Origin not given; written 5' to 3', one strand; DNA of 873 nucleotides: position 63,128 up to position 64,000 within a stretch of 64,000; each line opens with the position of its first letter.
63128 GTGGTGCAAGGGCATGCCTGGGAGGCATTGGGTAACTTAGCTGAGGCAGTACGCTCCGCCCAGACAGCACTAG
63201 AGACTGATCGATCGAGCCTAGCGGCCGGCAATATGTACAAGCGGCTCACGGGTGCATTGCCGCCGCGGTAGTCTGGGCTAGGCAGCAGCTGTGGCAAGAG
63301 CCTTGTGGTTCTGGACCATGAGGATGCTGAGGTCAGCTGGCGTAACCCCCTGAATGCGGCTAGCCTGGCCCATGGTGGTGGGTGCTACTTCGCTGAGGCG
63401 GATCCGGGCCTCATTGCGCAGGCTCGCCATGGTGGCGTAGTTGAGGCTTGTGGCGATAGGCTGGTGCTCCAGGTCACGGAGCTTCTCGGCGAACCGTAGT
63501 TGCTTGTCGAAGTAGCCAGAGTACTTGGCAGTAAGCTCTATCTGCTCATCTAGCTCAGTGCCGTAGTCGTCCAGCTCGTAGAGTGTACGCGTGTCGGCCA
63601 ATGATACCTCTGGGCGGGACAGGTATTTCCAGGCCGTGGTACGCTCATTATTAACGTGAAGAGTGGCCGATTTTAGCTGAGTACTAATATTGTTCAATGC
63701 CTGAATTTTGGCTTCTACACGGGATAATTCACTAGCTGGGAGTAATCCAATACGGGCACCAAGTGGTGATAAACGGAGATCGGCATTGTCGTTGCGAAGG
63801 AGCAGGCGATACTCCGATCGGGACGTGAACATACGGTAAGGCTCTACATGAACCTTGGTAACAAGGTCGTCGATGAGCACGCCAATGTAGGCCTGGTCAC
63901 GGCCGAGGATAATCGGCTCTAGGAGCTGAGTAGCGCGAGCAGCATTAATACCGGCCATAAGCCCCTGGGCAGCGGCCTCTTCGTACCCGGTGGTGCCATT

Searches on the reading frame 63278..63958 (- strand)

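Call 64: search_protein_families(library=pfam, proteins=[window:63278-63958:-], max_evalue=0.01)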
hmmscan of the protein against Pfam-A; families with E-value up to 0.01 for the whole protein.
window:63278-63958:- (226 aa): 2 families
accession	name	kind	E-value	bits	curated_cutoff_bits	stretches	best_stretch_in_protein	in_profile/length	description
PF13932.14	SAM_GIDA_C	-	3.9e-20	71.9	27.1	1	158-214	1-57/57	tRNA modifying enzyme MnmG/GidA C-terminal helical bundle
PF21680.2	GIDA_C_1st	-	4.5e-10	40.6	24.7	1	79-153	5-95/96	tRNA modifying enzyme MnmG/GidA C-terminal helical domain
